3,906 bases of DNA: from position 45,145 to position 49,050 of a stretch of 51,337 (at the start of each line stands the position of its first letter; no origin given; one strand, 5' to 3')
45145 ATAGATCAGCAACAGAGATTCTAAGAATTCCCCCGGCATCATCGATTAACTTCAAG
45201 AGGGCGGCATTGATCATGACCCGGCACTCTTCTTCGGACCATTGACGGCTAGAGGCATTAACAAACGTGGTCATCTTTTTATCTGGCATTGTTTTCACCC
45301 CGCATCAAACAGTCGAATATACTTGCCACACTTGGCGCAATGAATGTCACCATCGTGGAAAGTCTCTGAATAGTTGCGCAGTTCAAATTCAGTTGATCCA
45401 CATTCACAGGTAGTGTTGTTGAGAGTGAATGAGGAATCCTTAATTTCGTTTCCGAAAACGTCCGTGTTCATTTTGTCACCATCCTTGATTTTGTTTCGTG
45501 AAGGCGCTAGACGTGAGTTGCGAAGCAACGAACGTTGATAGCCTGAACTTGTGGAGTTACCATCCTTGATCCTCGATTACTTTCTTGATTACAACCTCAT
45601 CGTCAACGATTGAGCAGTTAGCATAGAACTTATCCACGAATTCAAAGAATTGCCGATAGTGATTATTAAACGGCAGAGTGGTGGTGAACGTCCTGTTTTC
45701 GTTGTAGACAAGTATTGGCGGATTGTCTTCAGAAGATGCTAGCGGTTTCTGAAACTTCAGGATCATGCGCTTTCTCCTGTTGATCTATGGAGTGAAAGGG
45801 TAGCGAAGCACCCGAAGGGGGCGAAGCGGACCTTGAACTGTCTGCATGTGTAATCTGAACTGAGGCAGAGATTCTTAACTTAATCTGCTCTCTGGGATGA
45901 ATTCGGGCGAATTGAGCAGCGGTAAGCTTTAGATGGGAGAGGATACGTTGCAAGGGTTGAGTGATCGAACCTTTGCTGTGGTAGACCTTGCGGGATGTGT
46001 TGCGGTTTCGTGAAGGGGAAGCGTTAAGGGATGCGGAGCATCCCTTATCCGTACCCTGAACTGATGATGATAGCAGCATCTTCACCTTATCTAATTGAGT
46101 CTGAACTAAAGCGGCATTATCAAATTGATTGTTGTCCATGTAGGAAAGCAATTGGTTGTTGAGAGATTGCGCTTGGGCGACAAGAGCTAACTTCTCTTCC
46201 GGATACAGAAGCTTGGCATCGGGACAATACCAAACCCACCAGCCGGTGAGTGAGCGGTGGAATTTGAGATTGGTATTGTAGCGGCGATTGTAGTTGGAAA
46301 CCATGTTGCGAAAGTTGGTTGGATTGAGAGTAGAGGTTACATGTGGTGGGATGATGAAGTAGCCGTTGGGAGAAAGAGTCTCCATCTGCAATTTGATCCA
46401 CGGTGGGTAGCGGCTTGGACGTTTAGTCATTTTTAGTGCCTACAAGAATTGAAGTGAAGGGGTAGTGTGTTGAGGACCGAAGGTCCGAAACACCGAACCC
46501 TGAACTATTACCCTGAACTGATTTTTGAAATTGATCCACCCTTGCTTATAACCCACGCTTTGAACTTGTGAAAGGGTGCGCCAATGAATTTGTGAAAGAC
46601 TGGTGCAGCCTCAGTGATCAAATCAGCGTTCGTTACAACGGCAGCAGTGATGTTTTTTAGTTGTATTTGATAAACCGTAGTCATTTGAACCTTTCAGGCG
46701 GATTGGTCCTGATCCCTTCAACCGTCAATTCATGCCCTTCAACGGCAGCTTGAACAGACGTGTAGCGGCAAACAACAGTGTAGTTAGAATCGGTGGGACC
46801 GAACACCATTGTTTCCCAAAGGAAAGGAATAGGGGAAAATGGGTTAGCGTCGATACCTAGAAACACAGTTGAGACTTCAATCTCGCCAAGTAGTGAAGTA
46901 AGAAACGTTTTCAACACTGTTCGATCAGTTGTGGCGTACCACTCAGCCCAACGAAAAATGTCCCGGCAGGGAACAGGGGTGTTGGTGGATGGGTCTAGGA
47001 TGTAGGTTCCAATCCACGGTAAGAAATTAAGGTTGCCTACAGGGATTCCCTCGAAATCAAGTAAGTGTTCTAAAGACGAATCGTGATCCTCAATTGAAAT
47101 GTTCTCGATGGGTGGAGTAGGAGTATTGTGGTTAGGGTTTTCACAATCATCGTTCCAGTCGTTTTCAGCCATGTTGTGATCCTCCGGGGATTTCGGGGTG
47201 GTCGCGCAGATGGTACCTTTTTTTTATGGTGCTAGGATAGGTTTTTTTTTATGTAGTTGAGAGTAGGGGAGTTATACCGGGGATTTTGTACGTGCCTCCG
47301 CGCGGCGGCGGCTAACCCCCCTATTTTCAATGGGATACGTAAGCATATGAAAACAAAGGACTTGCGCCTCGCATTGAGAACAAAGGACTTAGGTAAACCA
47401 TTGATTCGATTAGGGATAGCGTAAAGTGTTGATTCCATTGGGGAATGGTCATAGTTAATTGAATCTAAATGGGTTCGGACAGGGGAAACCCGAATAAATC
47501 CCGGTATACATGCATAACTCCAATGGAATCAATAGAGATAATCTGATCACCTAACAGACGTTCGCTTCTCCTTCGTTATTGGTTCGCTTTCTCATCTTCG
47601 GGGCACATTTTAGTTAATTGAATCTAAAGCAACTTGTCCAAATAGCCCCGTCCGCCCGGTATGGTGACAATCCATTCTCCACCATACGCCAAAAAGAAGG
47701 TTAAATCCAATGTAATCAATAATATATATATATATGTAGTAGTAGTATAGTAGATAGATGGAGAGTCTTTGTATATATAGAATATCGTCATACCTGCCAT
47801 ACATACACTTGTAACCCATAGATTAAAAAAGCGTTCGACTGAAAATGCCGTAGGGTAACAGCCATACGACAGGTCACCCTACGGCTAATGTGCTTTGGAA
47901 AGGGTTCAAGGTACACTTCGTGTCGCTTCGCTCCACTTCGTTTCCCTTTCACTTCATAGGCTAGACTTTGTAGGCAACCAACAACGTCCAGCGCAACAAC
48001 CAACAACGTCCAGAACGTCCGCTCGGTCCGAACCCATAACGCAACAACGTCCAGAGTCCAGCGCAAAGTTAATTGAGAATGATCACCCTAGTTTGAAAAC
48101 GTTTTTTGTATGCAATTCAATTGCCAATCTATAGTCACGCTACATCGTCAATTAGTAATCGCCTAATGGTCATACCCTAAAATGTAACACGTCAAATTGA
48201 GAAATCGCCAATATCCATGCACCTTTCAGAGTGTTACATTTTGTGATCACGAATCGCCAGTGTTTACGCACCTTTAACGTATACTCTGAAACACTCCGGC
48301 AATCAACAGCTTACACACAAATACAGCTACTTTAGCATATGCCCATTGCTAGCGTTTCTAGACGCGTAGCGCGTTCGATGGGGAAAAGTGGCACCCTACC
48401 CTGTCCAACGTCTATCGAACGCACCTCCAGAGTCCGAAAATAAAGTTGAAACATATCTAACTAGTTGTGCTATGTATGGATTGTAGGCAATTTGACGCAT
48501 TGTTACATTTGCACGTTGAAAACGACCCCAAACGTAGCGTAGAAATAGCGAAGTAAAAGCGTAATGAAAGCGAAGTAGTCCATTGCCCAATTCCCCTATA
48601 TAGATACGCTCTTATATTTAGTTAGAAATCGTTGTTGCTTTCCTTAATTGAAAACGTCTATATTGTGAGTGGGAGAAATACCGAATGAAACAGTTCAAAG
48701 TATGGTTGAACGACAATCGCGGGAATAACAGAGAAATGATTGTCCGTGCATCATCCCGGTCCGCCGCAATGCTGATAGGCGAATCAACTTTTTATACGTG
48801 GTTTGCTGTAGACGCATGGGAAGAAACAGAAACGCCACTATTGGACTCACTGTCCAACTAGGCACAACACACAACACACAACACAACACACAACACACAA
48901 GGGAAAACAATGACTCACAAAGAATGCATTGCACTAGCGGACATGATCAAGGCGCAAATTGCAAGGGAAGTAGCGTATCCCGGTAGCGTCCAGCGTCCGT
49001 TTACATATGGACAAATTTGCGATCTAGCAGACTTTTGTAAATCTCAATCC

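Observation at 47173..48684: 1.5-kb gene-free hub with AT-rich tract, iteron-like arrays and phased repeats: candidate origin, regulatory centre or large ncRNA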

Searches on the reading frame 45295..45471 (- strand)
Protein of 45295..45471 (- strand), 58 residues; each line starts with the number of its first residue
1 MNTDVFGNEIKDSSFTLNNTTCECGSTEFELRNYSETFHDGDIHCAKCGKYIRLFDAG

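Call 94: search_protein_families(library=pfam, proteins=[window:45295-45471:-], max_evalue=0.05)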
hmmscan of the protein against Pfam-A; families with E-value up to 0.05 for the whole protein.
window:45295-45471:- (58 aa): 1 family
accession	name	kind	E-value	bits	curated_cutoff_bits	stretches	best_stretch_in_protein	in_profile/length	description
PF06677.18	Auto_anti-p27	-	0.019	15.5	24.1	1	16-49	12-40/40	Sjogren's syndrome/scleroderma autoantigen 1 (Autoantigen p27)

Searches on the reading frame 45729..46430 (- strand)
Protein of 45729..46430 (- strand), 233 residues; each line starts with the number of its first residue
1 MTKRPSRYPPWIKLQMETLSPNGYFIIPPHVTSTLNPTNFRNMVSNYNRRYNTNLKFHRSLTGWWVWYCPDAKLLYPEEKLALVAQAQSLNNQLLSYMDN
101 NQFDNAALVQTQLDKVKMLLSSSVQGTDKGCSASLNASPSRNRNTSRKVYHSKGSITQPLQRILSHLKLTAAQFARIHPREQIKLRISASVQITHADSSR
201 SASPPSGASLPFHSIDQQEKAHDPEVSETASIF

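Call 12: search_protein_families(library=pfam, proteins=[window:45729-46430:-], max_evalue=0.01)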
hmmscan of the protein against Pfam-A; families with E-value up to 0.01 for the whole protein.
window:45729-46430:- (233 aa): 0 families

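Call 39: search_protein_families(library=phrogs, proteins=[window:45729-46430:-], max_evalue=0.01)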
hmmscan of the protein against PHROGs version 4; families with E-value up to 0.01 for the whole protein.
window:45729-46430:- (233 aa): 0 families

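Call 68: search_solved_structures(query=window:45729-46430:-, max_evalue=10)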
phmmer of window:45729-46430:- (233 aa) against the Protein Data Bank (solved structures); distinct sequences matched with E-value up to 10: 0.

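Call 70: find_homologous_proteins(query=window:45729-46430:-, max_evalue=0.001)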
Query window:45729-46430:- (233 aa): 2 proteins with E <= 0.001 among 445 candidates.
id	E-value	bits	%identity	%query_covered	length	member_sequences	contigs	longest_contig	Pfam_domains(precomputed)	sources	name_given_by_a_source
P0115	9.1e-152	521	100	100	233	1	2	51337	-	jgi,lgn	jgi:hypothetical protein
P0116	1.4e-74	269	59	100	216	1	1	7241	-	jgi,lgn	jgi:hypothetical protein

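Call 71: find_encoding_contigs(protein=P0116, flank=7000, max_places=2)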
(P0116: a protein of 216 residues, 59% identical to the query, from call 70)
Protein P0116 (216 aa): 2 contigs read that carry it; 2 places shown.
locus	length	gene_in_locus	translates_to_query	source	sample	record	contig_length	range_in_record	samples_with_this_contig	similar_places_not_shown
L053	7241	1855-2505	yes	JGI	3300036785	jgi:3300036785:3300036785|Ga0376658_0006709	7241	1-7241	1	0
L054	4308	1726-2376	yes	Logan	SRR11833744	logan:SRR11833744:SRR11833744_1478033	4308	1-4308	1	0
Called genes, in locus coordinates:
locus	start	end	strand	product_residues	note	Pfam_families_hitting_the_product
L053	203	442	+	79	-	-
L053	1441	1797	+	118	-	-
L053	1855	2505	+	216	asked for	-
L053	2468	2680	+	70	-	-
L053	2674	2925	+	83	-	-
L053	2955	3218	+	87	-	-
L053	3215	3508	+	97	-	-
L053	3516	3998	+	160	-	-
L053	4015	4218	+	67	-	-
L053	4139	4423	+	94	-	-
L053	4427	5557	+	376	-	PF00589:Phage_integrase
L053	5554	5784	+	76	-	-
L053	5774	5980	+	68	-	-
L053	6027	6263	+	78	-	-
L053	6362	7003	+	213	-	-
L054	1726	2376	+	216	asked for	-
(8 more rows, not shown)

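Call 81: find_homologous_proteins(query=A6, max_evalue=0.001)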
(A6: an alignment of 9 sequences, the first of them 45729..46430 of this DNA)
Query A6 (9 sequences) (233 aa, profile of the alignment): 4 proteins with E <= 0.001 among 2565 candidates.
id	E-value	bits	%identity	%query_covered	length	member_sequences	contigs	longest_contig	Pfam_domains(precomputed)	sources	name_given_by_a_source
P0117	5.2e-71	256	26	79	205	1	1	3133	-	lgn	-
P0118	1.9e-69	251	40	27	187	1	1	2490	-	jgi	jgi:hypothetical protein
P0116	5.5e-57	210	59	100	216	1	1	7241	-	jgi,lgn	jgi:hypothetical protein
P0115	8.4e-51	190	100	100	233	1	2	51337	-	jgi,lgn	jgi:hypothetical protein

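Call 84: search_protein_families(library=pfam, alignment_id=A6, max_evalue=1)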
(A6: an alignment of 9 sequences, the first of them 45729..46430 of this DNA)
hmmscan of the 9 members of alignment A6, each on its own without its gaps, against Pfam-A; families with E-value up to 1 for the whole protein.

A. member 1, window:45729-46430:- (233 aa): 0 families

B. families by the number of members that match (of 9 scanned): 7 families
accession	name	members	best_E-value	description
PF02209.24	VHP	1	0.0079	Villin headpiece domain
PF12731.12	Mating_N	1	0.027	Mating-type protein beta 1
PF07303.18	Occludin_ELL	1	0.071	Occludin homology domain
PF07536.20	HWE_HK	1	0.13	HWE histidine kinase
PF10330.14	Stb3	1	0.14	Putative Sin3 binding protein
PF14304.11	CSTF_C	1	0.24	Transcription termination and cleavage factor C-terminal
PF08093.16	Toxin_23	1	0.3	Magi 5 toxic peptide family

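Call 87: predict_structure(alignment_id=A7)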
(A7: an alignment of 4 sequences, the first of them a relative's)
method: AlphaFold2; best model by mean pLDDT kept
length: 187 residues; sequences in the alignment: 4
mean_pLDDT: 70.6   pTM: 0.39
mean pLDDT of the five models: 70.6, 70.6, 69.9, 69.3, 67.9
residues with pLDDT >= 90: 7; 70-90: 111; 50-70: 25; < 50: 44
segments of 3 or more residues with pLDDT < 50: 1-20, 104-124
pLDDT, mean of each block of 10 residues (from residue 1): 43 43 79 83 84 82 79 82 81 59 45 39 61 90 88 87 87 71 52
secondary structure, 60 per line:
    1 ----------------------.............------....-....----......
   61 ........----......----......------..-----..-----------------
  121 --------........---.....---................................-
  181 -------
elements in order: H23-35 E42-45 H47-50 H55-68 E73-78 E83-88 H129-136 H140-144 H148-179

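Call 89: fold_search(model_id=the predicted structure, library=pdb)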
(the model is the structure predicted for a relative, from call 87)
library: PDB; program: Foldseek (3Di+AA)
matches with E <= 10: 384; with E <= 0.001: 0
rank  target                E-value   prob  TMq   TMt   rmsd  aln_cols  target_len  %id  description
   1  7q2y_C                1.9e-01  0.15  0.16  0.12  10.5        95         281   13  Cryo-EM structure of clamped S.cerevisiae condensin-DNA complex (form II) (released 2022-03-23)
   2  6qj2_B                3.1e-01  0.47  0.23  0.41   7.0        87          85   11  Crystal structure of the C. thermophilum condensin Smc4 ATPase head in complex with the C-terminal domain of Brn1 (released 2019-07-03)
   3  7q2x_C                4.8e-01  0.08  0.15  0.12  10.9        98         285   12  Cryo-EM structure of clamped S.cerevisiae condensin-DNA complex (Form I) (released 2022-03-23)
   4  6x2d_A                5.1e-01  0.38  0.24  0.37   5.5        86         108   14  Crystal Structure of DNase I Domain of Ribonuclease E from Vibrio cholerae (released 2020-06-10)
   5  9e5z_G                5.4e-01  0.15  0.21  0.19  19.1       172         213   12  Cryo-EM structure of COP9 signalosome (released 2025-12-03)
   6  6btc_A                5.8e-01  0.35  0.23  0.40   8.2        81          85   14  SCCmec type IV LP1413 - nucleic acids binding protein (released 2018-07-25)
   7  8b0j_L                6.2e-01  0.21  0.22  0.10   7.4        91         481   16  CryoEM structure of bacterial RNaseE.RapZ.GlmZ complex central to the control of cell envelope biogenesis (released 2022-10-05)
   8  9qo4_G                6.2e-01  0.13  0.19  0.17  19.4       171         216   13  Dissociation-state-3 of 9-subunit CSN and SCF (SKP1-SKP2-CKS1) complex (released 2026-02-04)
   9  3hrg                  7.4e-01  0.12  0.18  0.14  12.2        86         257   16  Crystal structure of Bacteroides thetaiotaomicron BT_3980, protein with actin-like ATPase fold and unknown function (NP_ (released 2009-06-23)
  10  5f6c_B                7.9e-01  0.30  0.25  0.11   6.0        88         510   15  The structure of E. coli RNase E catalytically inactive mutant with RNA bound (released 2016-12-14)
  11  8aga                  7.9e-01  0.15  0.18  0.23   5.8        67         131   12  Structure of p-hydroxy benzoic acid ligand bound HosA transcriptional regulator from enteropathogenic Escherichia coli O (released 2023-08-02)
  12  6r7f_G                7.9e-01  0.11  0.20  0.19  18.3       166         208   11  Structural basis of Cullin-2 RING E3 ligase regulation by the COP9 signalosome (released 2019-08-28)
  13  6btc_B                8.4e-01  0.30  0.22  0.42   5.6        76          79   13  SCCmec type IV LP1413 - nucleic acids binding protein (released 2018-07-25)
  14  6g63_A                8.4e-01  0.21  0.26  0.11   9.6       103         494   13  RNase E in complex with sRNA RrpA (released 2018-10-03)
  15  9qo6_G                8.4e-01  0.12  0.21  0.19  19.1       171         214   12  9-subunit COP9 signalosome complex (released 2026-02-04)
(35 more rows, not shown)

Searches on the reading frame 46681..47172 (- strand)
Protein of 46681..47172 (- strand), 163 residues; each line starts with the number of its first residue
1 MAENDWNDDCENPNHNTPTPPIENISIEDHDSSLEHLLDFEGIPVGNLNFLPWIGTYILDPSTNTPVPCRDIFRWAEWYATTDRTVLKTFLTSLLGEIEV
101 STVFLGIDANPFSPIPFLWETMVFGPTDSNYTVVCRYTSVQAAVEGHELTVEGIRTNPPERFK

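Call 12: search_protein_families(library=pfam, proteins=[window:46681-47172:-], max_evalue=0.01)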
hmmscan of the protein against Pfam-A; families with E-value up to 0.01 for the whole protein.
window:46681-47172:- (163 aa): 0 families

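Call 13: find_related_loci(query=window:46681-47172:-, collection=viral_contigs, flank=6000)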
Query window:46681-47172:- (163 aa) in viral_contigs; peptide patterns used: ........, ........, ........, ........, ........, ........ (x = any residue, [..] = any of these).
3 stretches matched a pattern, but none encodes a relative of the query by tblastn (E <= 1e-3).

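Call 39: search_protein_families(library=phrogs, proteins=[window:46681-47172:-], max_evalue=0.01)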
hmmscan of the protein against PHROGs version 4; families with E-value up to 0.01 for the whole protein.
window:46681-47172:- (163 aa): 0 families

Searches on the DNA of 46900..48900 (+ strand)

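Call 6: search_rna_families(source=window, start=46900, end=48900, threshold=evalue, max_evalue=10)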
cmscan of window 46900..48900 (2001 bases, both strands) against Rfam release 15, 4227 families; matches with E-value up to 10: 1.
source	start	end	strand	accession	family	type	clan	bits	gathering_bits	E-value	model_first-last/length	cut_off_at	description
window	47846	47886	-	RF02520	mir-965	Gene; miRNA;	-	17.2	43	4.5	1-76/76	no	mir-965 microRNA precursor family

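Call 8: search_dna_similar(query=window:47000-48900:+, collection=phages, mode=distant)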
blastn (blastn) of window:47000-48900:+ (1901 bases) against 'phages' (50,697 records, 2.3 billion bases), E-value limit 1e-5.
No match.
